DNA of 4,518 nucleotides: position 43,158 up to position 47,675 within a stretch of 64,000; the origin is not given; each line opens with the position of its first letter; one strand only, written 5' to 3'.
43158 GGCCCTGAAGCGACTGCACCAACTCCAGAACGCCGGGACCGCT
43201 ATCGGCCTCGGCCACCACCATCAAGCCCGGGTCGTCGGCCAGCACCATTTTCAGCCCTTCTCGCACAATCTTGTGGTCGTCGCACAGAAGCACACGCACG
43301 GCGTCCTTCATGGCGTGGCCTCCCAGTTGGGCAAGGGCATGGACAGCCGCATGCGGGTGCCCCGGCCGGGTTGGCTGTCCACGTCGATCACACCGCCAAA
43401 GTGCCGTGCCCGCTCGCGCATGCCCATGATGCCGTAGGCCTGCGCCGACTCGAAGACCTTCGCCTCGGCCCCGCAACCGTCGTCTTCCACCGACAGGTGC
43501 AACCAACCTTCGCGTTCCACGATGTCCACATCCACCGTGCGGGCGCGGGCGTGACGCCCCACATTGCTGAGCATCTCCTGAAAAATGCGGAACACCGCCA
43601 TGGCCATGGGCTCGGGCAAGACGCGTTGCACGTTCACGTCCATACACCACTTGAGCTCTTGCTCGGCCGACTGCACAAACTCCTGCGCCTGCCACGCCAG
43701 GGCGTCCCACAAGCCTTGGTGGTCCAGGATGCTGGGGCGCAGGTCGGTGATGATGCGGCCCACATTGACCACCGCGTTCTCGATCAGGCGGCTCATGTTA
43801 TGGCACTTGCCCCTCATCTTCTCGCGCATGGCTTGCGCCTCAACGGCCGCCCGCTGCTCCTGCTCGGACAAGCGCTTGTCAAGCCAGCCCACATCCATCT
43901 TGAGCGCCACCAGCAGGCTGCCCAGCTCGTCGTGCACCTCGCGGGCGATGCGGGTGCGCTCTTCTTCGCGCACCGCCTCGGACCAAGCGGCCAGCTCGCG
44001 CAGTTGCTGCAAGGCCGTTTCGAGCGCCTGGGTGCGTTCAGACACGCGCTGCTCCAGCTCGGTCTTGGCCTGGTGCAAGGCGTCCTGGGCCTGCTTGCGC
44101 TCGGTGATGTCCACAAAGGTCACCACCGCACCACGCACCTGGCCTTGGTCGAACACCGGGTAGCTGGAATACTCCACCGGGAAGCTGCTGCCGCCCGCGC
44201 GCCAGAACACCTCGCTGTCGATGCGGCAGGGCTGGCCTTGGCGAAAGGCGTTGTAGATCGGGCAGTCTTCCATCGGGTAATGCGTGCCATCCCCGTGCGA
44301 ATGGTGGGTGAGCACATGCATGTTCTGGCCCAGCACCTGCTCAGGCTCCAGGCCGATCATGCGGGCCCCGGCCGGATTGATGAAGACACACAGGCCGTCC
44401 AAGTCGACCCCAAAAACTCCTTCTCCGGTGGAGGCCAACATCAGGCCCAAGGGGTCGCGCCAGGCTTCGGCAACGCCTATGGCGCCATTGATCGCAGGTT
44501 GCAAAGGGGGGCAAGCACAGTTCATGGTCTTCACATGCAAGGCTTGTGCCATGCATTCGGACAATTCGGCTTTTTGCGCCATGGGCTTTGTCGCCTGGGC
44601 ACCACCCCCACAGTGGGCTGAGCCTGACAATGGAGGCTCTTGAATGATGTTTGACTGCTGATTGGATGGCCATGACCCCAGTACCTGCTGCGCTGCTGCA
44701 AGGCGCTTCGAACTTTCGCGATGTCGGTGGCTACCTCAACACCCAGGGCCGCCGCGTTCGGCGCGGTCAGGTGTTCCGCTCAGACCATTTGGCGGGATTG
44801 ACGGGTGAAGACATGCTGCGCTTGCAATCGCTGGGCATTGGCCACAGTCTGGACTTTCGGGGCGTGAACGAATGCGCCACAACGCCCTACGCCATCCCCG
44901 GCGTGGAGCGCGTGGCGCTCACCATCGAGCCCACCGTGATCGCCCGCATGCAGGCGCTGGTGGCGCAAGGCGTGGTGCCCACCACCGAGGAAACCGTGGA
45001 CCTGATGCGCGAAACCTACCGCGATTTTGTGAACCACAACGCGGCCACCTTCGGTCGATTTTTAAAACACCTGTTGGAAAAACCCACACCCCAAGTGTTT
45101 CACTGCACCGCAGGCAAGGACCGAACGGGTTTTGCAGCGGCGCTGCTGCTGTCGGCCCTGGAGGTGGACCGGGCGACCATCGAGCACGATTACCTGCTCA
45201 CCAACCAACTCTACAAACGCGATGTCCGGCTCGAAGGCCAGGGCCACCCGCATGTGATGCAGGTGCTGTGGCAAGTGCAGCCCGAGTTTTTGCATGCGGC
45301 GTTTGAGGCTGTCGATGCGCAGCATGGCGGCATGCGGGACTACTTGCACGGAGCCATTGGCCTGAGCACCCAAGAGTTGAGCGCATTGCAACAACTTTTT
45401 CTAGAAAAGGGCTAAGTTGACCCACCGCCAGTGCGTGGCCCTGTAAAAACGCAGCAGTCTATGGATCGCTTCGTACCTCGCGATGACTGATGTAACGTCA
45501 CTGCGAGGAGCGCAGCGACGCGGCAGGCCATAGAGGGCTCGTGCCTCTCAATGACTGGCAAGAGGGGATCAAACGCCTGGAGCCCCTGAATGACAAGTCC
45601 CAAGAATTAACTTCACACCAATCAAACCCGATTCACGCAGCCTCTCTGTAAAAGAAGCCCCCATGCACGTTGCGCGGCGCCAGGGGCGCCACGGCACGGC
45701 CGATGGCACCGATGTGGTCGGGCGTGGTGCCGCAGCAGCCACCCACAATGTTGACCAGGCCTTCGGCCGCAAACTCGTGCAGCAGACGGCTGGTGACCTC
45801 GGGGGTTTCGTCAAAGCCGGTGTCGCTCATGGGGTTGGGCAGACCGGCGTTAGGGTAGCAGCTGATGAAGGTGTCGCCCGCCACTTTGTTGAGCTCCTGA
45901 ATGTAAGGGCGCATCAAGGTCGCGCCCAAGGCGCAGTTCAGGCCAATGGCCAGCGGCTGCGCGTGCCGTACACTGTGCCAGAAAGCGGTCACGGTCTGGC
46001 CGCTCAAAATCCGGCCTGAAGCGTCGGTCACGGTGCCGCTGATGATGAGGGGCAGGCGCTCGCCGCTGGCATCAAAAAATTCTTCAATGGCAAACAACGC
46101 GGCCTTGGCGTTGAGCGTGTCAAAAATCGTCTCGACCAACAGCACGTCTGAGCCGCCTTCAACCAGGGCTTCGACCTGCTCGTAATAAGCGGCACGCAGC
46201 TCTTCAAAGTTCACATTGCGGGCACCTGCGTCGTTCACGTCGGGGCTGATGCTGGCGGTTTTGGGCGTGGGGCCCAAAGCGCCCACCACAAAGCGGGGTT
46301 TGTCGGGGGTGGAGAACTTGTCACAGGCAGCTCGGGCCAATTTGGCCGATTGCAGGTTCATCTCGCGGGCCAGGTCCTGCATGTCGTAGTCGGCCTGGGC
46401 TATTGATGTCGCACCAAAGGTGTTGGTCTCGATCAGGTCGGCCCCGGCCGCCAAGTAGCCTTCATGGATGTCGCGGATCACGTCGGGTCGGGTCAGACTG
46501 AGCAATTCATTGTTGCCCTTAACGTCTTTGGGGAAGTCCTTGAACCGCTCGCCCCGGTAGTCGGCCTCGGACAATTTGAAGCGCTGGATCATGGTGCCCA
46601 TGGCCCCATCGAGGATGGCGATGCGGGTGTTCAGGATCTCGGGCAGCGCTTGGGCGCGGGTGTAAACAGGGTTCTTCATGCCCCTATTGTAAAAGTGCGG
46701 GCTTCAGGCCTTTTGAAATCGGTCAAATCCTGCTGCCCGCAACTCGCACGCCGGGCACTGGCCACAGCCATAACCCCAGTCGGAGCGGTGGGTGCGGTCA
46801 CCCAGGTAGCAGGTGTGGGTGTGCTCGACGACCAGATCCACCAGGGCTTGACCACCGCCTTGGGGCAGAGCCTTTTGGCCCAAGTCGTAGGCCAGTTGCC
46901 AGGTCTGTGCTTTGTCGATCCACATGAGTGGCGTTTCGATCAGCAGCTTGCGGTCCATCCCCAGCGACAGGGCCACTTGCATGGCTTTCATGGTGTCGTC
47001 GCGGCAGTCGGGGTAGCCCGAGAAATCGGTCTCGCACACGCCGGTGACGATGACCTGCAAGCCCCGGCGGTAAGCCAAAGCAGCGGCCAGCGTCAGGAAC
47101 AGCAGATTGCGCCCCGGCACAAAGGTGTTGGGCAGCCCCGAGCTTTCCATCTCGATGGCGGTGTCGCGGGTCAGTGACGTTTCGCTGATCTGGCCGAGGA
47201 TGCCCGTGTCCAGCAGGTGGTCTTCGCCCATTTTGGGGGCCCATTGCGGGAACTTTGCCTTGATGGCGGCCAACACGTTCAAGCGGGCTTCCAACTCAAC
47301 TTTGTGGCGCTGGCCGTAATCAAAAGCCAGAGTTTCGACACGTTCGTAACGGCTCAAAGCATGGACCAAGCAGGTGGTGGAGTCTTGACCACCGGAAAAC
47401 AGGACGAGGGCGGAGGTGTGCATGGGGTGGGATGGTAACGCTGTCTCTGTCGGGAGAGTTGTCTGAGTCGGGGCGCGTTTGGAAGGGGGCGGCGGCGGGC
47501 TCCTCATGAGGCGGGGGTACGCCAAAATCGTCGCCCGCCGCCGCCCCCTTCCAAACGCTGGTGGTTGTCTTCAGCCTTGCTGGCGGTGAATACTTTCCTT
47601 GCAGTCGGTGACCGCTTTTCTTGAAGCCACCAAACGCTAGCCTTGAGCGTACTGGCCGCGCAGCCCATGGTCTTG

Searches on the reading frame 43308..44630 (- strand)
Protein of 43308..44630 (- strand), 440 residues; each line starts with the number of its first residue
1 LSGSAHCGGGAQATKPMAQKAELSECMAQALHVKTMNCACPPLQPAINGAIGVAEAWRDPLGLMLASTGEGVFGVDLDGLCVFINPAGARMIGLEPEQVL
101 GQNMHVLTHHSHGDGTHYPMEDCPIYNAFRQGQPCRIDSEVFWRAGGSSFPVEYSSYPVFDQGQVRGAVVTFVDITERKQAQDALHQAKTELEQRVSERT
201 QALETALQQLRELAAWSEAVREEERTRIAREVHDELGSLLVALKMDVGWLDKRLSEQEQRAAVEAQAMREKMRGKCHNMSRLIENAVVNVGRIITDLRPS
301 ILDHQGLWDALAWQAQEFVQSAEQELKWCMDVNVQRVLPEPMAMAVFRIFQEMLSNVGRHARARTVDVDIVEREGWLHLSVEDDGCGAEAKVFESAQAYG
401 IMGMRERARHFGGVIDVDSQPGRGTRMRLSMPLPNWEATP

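Call 35: search_protein_families(library=ncbifam, proteins=[window:43308-44630:-], max_evalue=1e-15)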
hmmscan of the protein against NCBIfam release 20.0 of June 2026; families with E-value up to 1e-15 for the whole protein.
window:43308-44630:- (440 aa): 6 families
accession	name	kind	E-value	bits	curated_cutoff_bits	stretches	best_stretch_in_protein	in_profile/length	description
NF052443.1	SensHisKinMctS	equivalog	4.3e-33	114.3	700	1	206-433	232-448/457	two-component system sensor histidine kinase MctS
NF008649.0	PRK11644.1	equivalog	1.6e-29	103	408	1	194-432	273-495/499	signal transduction histidine-protein kinase/phosphatase UhpB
NF052531.1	Strep_LiaS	equivalog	5.5e-29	101.5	450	1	186-433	94-327/328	envelope stress sensor histidine kinase LiaS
NF008184.0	PRK10935.1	equivalog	1e-23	83.8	553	1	223-432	362-558/565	nitrate/nitrite two-component system sensor histidine kinase NarQ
NF007896.0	PRK10600.1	equivalog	1.4e-21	76.8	578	1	223-429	389-581/598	nitrate/nitrite two-component system sensor histidine kinase NarX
TIGR00229.1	sensory_box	domain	1.5e-16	60.6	22.9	1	64-185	10-126/126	PAS domain S-box protein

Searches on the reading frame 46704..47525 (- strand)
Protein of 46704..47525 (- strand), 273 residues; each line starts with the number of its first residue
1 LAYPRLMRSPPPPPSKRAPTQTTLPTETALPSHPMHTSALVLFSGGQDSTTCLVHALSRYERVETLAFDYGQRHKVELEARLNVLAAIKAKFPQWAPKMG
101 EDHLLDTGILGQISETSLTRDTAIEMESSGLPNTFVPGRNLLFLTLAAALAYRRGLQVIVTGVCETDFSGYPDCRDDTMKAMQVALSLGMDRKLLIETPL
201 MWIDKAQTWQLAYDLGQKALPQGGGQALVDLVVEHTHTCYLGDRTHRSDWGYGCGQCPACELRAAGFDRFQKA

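Call 35: search_protein_families(library=ncbifam, proteins=[window:46704-47525:-], max_evalue=1e-15)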
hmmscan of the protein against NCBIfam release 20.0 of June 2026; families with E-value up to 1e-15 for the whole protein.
window:46704-47525:- (273 aa): 2 families
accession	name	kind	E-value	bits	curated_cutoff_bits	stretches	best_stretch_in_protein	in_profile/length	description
NF008317.0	PRK11106.1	equivalog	8.5e-72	241.2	378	1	38-271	3-214/231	7-cyano-7-deazaguanine synthase QueC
TIGR00364.1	TIGR00364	equivalog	6.7e-60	202.1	150.3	1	39-263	1-201/201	7-cyano-7-deazaguanine synthase QueC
